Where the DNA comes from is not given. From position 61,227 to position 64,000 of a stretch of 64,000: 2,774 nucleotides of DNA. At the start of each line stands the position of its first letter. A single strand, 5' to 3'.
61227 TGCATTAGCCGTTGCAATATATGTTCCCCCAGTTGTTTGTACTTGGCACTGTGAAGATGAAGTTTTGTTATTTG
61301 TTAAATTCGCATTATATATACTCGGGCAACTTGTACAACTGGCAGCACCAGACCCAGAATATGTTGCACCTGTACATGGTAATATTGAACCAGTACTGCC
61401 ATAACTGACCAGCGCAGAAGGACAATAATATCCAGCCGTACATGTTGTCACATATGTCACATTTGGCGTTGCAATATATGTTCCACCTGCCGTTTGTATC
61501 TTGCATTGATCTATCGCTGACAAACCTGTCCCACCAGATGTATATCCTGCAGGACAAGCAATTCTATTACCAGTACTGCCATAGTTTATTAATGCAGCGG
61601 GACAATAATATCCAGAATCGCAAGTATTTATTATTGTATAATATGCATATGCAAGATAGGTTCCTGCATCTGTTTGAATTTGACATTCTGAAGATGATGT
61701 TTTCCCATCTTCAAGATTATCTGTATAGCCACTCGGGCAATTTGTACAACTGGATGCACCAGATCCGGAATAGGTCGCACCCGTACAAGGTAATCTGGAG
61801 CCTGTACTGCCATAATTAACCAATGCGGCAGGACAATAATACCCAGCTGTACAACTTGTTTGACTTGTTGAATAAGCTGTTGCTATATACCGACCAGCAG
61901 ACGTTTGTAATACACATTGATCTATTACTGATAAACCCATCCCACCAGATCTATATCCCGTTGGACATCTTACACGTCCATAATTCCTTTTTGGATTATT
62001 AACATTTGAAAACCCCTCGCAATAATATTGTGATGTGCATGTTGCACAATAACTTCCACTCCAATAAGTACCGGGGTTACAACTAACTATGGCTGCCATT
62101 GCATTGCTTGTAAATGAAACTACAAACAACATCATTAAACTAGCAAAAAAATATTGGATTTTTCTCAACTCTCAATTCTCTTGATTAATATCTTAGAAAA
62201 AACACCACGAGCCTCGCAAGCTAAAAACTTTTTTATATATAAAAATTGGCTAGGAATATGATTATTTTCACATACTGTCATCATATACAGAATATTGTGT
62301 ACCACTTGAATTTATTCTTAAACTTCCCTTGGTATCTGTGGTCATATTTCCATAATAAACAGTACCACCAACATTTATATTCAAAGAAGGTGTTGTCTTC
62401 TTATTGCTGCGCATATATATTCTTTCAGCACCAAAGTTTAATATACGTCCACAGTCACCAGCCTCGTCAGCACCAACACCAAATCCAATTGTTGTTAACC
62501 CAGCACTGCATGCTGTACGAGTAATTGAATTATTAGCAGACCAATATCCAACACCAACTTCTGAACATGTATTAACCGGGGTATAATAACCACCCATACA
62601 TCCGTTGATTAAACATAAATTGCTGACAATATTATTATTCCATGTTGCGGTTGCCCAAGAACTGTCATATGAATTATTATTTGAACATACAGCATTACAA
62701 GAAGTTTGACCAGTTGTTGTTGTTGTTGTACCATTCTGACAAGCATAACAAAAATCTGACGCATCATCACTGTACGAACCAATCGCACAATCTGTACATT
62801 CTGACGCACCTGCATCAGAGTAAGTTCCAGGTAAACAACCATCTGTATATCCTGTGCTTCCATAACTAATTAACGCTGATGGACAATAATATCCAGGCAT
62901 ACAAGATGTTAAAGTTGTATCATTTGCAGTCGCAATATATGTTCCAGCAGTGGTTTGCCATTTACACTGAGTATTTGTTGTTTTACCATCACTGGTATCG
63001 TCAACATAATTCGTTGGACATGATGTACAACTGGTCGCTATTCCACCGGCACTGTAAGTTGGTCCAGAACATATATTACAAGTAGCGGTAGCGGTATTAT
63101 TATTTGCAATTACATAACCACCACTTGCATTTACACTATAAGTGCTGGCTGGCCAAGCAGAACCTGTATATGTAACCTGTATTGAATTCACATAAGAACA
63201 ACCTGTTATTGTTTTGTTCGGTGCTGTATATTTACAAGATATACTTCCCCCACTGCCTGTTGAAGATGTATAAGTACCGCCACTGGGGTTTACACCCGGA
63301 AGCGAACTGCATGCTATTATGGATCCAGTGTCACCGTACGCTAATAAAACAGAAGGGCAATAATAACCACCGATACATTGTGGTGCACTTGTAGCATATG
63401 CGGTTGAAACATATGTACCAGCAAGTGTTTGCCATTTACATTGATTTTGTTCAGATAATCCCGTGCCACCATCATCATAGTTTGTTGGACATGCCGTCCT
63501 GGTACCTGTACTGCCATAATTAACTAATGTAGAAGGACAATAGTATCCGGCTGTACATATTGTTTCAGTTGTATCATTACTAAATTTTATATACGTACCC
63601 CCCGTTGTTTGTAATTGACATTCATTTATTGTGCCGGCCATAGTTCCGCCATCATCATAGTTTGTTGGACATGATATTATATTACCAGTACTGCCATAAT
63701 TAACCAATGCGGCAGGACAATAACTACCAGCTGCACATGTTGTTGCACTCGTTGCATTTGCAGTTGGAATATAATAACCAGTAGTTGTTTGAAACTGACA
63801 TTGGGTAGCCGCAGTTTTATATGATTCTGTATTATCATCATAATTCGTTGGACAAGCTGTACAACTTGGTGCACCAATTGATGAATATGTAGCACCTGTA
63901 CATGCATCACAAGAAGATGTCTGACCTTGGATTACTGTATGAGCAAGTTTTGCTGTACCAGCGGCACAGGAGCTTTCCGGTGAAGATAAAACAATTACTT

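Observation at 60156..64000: Tandem pair of secreted proteins built from eukaryote-like Cys-rich modules with a shared novel C-terminal domain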

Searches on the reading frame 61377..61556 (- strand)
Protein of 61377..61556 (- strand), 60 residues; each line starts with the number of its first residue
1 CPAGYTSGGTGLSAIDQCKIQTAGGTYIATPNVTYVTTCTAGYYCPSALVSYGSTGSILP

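Call 37: search_protein_families(library=pfam, proteins=[window:61377-61556:-], max_evalue=10)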
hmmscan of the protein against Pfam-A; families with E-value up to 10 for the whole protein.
seq(60 aa): 1 family
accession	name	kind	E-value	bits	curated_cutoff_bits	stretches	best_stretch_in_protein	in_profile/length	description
PF06954.16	Resistin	-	0.046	14.7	25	1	17-49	32-64/88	Resistin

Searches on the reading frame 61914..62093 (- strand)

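Call 37: search_protein_families(library=pfam, proteins=[window:61914-62093:-], max_evalue=10)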
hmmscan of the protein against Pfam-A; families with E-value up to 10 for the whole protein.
seq(60 aa): 1 family
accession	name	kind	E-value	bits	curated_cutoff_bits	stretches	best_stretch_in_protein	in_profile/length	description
PF23091.2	TNFR_ELAPOR1_6th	-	0.015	15.7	33.2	1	5-27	2-25/41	ELAPOR1-like, TNF receptor-like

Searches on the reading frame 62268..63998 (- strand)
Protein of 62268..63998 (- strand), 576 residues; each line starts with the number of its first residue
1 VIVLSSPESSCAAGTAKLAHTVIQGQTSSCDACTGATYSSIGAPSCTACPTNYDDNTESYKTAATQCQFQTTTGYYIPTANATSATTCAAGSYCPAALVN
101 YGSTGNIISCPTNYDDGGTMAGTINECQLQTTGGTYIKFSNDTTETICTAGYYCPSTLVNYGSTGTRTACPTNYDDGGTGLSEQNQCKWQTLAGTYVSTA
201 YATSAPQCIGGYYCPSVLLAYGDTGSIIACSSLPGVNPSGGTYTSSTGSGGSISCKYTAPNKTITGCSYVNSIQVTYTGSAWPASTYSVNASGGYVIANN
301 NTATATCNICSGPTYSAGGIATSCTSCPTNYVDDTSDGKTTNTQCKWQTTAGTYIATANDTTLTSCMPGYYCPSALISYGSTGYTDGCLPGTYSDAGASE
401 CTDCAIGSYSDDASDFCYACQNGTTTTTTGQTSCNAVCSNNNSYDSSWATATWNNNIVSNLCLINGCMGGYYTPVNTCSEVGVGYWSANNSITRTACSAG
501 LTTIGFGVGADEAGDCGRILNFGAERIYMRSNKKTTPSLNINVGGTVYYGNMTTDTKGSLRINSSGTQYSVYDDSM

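Call 6: search_protein_families(library=pfam, proteins=[window:62268-63998:-], max_evalue=1)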
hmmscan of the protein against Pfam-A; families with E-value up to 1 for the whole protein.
window:62268-63998:- (576 aa): 2 families
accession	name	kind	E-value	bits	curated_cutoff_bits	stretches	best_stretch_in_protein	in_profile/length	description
PF07699.19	Ephrin_rec_like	-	5.6e-05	23.3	23.1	3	391-433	1-44/48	Tyrosine-protein kinase ephrin type A/B receptor-like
PF07562.20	NCD3G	-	0.27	11.6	38.9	1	9-52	8-51/54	Nine Cysteines Domain of family 3 GPCR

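Call 7: search_protein_families(library=ncbifam, proteins=[window:62268-63998:-], max_evalue=1)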
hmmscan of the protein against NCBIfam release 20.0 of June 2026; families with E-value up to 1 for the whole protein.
window:62268-63998:- (576 aa): 1 family
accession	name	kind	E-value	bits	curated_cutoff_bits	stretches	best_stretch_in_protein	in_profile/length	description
NF010791.0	PRK14195.1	equivalog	0.079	13.3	129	0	270-298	21-49/125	fluoride efflux transporter CrcB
